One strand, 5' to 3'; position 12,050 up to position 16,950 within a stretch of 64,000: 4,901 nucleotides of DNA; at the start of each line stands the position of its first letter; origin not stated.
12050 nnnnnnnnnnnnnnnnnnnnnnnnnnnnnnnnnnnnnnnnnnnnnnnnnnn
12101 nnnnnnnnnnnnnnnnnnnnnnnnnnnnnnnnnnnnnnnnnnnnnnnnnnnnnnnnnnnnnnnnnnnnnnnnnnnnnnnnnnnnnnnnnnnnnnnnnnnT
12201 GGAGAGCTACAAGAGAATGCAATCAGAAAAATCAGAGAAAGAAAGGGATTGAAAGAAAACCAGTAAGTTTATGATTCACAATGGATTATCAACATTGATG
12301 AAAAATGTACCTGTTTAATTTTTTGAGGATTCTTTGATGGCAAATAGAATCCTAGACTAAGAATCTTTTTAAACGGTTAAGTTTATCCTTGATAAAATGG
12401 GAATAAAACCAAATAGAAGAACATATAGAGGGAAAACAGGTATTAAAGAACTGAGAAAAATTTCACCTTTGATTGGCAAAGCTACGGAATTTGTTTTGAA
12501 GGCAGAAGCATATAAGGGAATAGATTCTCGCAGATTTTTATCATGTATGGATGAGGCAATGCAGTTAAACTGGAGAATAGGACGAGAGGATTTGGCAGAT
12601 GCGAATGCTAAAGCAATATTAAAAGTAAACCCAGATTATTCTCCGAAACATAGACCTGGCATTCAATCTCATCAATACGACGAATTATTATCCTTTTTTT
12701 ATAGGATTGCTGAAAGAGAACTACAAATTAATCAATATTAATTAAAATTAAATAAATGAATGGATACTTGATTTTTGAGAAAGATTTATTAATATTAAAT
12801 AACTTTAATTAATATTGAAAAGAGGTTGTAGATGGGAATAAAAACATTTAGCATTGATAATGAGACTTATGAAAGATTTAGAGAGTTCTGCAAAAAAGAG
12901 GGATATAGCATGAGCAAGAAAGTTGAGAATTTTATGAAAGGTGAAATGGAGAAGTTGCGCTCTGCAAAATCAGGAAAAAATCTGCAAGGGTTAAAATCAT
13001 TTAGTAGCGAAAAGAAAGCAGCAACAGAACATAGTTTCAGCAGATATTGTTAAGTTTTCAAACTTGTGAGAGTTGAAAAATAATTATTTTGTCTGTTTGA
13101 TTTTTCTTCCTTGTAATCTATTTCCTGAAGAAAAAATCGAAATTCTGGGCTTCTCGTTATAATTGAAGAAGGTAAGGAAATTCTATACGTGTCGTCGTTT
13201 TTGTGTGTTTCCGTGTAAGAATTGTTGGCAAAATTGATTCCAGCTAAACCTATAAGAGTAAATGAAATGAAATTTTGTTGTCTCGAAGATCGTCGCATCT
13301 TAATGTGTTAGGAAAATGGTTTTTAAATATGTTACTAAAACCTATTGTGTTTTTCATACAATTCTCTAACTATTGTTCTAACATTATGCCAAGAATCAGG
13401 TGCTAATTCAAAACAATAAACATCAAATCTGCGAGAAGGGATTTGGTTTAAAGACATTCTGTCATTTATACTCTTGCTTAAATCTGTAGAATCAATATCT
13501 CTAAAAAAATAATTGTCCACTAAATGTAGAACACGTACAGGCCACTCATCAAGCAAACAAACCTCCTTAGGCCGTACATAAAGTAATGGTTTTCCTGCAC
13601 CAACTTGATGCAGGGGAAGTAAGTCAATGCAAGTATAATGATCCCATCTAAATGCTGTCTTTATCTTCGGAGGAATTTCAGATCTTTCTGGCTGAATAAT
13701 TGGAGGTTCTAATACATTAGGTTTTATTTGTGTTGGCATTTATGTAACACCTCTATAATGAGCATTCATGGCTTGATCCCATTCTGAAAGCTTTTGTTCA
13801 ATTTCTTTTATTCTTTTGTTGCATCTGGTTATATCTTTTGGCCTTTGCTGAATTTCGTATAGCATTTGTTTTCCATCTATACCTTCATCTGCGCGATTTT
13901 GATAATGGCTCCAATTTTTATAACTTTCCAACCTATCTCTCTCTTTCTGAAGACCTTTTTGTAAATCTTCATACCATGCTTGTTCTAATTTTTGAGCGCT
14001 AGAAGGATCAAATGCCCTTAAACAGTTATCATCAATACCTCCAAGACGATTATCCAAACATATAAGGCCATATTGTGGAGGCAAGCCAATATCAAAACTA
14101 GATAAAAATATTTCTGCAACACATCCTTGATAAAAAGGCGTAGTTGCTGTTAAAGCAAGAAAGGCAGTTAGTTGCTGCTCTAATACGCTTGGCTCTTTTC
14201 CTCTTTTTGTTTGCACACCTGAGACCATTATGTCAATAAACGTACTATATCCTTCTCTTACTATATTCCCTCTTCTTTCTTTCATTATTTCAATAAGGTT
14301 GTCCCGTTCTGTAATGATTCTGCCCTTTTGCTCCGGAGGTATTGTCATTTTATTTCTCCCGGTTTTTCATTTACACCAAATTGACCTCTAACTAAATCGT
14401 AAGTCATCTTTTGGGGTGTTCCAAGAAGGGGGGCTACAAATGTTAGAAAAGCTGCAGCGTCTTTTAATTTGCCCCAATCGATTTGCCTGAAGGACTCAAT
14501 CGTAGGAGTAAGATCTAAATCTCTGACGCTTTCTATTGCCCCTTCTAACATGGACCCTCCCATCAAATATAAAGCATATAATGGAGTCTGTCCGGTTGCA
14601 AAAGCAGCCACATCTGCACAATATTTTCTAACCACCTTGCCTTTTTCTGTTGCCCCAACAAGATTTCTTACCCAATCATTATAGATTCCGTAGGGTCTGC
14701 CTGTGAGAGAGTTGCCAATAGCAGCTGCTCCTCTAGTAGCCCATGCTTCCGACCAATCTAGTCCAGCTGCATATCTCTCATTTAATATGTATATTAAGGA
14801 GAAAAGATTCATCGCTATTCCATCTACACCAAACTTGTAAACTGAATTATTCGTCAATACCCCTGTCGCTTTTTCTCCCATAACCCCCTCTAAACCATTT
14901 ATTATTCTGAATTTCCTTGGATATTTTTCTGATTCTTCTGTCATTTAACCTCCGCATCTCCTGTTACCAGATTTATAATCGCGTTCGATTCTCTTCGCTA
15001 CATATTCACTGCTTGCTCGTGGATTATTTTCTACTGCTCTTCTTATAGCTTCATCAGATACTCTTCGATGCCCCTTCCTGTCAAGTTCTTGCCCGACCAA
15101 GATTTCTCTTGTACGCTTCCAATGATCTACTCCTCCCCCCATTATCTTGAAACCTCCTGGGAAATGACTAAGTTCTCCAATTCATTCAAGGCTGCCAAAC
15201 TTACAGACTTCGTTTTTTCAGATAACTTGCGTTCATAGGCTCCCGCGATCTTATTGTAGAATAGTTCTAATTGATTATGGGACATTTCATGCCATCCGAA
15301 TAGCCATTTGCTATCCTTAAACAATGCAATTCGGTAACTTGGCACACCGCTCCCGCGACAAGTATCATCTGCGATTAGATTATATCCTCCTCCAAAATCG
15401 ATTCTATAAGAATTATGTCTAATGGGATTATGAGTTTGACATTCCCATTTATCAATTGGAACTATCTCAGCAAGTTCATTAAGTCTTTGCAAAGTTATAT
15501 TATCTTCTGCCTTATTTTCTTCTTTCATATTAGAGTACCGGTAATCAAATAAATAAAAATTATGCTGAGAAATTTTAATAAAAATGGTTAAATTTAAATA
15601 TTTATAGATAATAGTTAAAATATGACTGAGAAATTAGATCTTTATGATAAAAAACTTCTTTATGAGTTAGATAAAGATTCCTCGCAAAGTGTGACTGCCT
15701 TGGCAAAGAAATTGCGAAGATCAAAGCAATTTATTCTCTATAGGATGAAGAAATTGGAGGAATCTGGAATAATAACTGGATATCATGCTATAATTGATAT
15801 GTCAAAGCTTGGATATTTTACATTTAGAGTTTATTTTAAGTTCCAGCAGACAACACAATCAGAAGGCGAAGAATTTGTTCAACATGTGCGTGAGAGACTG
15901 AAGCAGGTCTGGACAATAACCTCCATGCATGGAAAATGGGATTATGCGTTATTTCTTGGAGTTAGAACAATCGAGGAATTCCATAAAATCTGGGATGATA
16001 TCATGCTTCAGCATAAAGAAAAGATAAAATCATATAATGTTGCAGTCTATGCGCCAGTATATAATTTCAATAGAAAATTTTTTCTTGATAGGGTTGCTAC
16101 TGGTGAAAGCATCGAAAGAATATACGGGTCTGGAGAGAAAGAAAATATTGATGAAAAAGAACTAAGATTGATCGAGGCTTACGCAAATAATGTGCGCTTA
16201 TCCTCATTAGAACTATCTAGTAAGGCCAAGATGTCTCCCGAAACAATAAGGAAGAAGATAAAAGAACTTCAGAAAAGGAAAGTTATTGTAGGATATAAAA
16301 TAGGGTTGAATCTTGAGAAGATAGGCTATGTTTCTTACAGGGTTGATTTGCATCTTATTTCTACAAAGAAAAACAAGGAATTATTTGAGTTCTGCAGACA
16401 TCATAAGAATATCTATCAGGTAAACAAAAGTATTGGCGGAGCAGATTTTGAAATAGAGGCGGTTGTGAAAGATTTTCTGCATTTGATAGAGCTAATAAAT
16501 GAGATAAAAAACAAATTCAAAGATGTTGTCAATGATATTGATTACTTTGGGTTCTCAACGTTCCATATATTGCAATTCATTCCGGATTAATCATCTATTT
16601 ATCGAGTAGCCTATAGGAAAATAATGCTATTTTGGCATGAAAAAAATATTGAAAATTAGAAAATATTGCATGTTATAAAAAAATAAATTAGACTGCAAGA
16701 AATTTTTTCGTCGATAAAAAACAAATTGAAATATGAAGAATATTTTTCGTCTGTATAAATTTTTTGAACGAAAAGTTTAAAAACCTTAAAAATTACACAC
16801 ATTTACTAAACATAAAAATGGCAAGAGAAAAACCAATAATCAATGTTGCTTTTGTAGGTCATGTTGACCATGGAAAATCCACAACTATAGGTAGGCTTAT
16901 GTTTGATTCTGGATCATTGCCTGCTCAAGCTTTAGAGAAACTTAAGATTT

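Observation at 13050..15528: Tightly coupled minus-strand operon of five or six proteins without recognisable families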

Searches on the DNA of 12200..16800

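Call 110: search_rna_families(source=window, start=12200, end=16800, threshold=evalue, max_evalue=1)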
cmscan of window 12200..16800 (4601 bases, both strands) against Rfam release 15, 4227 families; matches with E-value up to 1: 3.
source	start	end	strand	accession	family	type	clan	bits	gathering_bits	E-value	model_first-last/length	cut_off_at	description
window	13737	13818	-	RF01190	snR50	Gene; snRNA; snoRNA; CD-box;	-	27.6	45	0.3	1-89/89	no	Small nucleolar RNA snR50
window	12589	12673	-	RF00998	mir-562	Gene; miRNA;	-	23.8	100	0.1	1-89/89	no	mir-562 microRNA precursor family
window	13305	13384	+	RF03728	MIR1511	Gene; miRNA;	-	23.7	100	0.36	1-85/85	no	MIR1511 microRNA precursor family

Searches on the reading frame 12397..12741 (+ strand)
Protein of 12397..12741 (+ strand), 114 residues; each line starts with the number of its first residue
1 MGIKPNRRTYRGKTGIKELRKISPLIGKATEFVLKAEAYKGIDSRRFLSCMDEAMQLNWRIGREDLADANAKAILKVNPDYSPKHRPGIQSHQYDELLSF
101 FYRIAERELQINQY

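Call 3: search_protein_families(library=pfam, proteins=[window:12397-12741:+], max_evalue=1)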
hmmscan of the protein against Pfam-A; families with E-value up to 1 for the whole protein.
window:12397-12741:+ (114 aa): 0 families

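Call 4: search_protein_families(library=padloc, proteins=[window:12397-12741:+], max_evalue=1)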
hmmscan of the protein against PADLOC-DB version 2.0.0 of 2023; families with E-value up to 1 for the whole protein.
window:12397-12741:+ (114 aa): 0 families

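Call 5: search_protein_families(library=phrogs, proteins=[window:12397-12741:+], max_evalue=1)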
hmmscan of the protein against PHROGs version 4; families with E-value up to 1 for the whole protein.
window:12397-12741:+ (114 aa): 1 family
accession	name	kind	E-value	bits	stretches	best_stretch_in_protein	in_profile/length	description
phrog_2519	-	unknown function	0.027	16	1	36-80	9-54/90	-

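Call 6: search_protein_families(library=ncbifam, proteins=[window:12397-12741:+], max_evalue=1)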
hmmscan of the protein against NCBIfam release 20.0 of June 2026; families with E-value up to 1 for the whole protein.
window:12397-12741:+ (114 aa): 0 families

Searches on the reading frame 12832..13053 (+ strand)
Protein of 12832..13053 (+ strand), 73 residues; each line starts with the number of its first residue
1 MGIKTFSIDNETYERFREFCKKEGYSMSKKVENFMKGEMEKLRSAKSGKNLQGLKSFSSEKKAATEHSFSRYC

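Call 3: search_protein_families(library=pfam, proteins=[window:12832-13053:+], max_evalue=1)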
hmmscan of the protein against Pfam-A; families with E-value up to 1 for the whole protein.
window:12832-13053:+ (73 aa): 3 families
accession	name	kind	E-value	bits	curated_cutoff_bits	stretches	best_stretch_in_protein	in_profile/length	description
PF19891.5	DUF6364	-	0.00076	20.3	27.3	1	5-67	6-65/70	Family of unknown function (DUF6364)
PF10723.15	RepB-RCR_reg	-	0.0088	16.4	21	1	6-42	45-80/81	Replication regulatory protein RepB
PF03288.22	Pox_D5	-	0.032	15.1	21.4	1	10-36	25-51/86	Poxvirus D5 protein-like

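Call 4: search_protein_families(library=padloc, proteins=[window:12832-13053:+], max_evalue=1)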
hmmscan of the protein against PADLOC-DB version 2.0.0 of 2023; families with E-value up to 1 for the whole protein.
window:12832-13053:+ (73 aa): 1 family
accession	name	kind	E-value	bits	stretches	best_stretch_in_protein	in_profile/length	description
PDLC00522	JetD1|JetD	-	0.019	12.1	1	4-48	314-358/382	DUF2220; DUF3322; DUF2399 domain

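Call 5: search_protein_families(library=phrogs, proteins=[window:12832-13053:+], max_evalue=1)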
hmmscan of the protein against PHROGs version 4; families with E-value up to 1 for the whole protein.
window:12832-13053:+ (73 aa): 5 families
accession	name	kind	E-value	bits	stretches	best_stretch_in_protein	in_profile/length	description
phrog_3180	-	transcription regulation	4.2e-06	27.6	1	5-41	9-45/50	Arc-like repressor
phrog_33037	-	unknown function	0.027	15.7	1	4-35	15-46/54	-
phrog_18289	-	unknown function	0.037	15.5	1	1-35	1-34/90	-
phrog_5118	-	unknown function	0.079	13.9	1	4-36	19-51/67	-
phrog_5333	-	unknown function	0.12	13.6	1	3-45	3-45/64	-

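Call 6: search_protein_families(library=ncbifam, proteins=[window:12832-13053:+], max_evalue=1)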
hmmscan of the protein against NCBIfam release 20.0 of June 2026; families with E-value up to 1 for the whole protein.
window:12832-13053:+ (73 aa): 2 families
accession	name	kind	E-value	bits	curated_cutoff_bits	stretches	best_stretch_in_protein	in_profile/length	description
NF041200.1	mob_BfmA_Nterm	domain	0.013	15.6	24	1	4-35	2-33/81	BfmA/BtgA family mobilization protein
NF010249.0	PRK13696.1-1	equivalog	0.02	15.1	90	1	1-29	1-28/72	hypothetical protein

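Call 63: find_related_loci(query=A3, collection=metagenome_contigs, flank=6000)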
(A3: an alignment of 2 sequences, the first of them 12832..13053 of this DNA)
Query A3 (73 aa) in metagenome_contigs; peptide patterns used: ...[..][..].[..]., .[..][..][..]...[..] (x = any residue, [..] = any of these).
599 stretches matched a pattern (row limit reached: there are more); 22 encode a relative of the query (tblastn E <= 1e-3); 22 distinct loci.
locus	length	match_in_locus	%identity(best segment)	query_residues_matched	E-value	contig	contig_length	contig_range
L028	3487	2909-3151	48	1-73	3e-19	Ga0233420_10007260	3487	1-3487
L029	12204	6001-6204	49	1-73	2e-18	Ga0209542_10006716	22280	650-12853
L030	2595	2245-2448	51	1-73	1e-17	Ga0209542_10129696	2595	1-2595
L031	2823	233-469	47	1-73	1e-16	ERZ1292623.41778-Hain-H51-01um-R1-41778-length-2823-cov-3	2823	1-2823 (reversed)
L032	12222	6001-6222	46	1-73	3e-16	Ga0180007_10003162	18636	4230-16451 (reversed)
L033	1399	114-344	45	1-73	7e-16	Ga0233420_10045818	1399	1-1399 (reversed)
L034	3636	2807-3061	38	1-73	9e-16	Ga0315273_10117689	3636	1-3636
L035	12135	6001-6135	56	1-45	2e-14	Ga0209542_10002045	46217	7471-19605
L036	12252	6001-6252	37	1-73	2e-14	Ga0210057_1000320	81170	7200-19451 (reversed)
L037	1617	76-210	56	1-45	2e-14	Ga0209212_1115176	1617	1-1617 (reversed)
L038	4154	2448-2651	47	1-73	4e-14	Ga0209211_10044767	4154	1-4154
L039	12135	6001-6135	56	1-45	4e-14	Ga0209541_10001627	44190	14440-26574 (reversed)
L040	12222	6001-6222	42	1-73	1e-13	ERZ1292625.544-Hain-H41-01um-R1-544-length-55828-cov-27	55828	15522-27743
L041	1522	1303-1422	60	1-40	3e-13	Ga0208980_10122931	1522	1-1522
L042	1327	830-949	55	1-40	4e-13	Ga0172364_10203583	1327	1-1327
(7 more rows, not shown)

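Call 64: find_related_loci(query=A3, collection=viral_contigs, flank=6000)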
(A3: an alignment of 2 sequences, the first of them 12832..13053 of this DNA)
Query A3 (73 aa) in viral_contigs; peptide patterns used: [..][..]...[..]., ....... (x = any residue, [..] = any of these).
295 stretches matched a pattern, but none encodes a relative of the query by tblastn (E <= 1e-3).

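Call 85: search_protein_families(library=pfam, proteins=[L036:6252-6599:-, L028:2174-2710:-], max_evalue=0.01)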
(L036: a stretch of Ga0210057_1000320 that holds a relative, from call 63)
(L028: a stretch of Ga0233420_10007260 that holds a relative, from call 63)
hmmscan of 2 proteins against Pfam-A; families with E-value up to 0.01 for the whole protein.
L036:6252-6599:- (115 aa): 1 family
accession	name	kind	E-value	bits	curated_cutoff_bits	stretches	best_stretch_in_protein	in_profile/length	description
PF00381.24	PTS-HPr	-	4.9e-11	43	23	1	19-84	2-66/81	PTS HPr component phosphorylation site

L028:2174-2710:- (178 aa): 0 families

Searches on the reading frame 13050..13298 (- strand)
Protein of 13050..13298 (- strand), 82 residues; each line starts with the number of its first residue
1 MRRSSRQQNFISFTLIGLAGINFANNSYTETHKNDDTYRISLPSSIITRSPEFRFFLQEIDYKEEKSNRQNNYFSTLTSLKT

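Call 3: search_protein_families(library=pfam, proteins=[window:13050-13298:-], max_evalue=1)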
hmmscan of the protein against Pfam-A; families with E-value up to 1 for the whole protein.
window:13050-13298:- (82 aa): 1 family
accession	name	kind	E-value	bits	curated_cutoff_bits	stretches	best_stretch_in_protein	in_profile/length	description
PF16932.10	T4SS_TraI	-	0.056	13.1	26.1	1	29-60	72-103/213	Type IV secretory system, conjugal DNA-protein transfer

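Call 4: search_protein_families(library=padloc, proteins=[window:13050-13298:-], max_evalue=1)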
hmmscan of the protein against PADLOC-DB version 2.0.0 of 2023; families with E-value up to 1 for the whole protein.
window:13050-13298:- (82 aa): 0 families

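Call 5: search_protein_families(library=phrogs, proteins=[window:13050-13298:-], max_evalue=1)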
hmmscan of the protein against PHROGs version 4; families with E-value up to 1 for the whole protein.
window:13050-13298:- (82 aa): 0 families

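Call 6: search_protein_families(library=ncbifam, proteins=[window:13050-13298:-], max_evalue=1)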
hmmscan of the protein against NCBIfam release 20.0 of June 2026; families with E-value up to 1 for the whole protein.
window:13050-13298:- (82 aa): 0 families

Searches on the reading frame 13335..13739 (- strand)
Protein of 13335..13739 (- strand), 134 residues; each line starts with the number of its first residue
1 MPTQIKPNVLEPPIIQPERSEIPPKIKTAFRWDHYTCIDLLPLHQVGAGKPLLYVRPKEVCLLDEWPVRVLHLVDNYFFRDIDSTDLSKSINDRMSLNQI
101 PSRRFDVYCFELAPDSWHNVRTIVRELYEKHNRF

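Call 3: search_protein_families(library=pfam, proteins=[window:13335-13739:-], max_evalue=1)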
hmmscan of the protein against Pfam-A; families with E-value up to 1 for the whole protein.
window:13335-13739:- (134 aa): 1 family
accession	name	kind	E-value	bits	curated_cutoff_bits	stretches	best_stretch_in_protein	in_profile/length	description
PF02376.21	CUT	-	0.17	12.3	24.4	0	81-112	4-35/79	CUT domain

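Call 4: search_protein_families(library=padloc, proteins=[window:13335-13739:-], max_evalue=1)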
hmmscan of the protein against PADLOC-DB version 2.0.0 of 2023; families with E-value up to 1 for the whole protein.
window:13335-13739:- (134 aa): 0 families

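Call 5: search_protein_families(library=phrogs, proteins=[window:13335-13739:-], max_evalue=1)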
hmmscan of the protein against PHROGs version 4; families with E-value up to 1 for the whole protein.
window:13335-13739:- (134 aa): 0 families

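Call 6: search_protein_families(library=ncbifam, proteins=[window:13335-13739:-], max_evalue=1)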
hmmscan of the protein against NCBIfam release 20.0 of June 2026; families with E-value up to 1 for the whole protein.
window:13335-13739:- (134 aa): 0 families
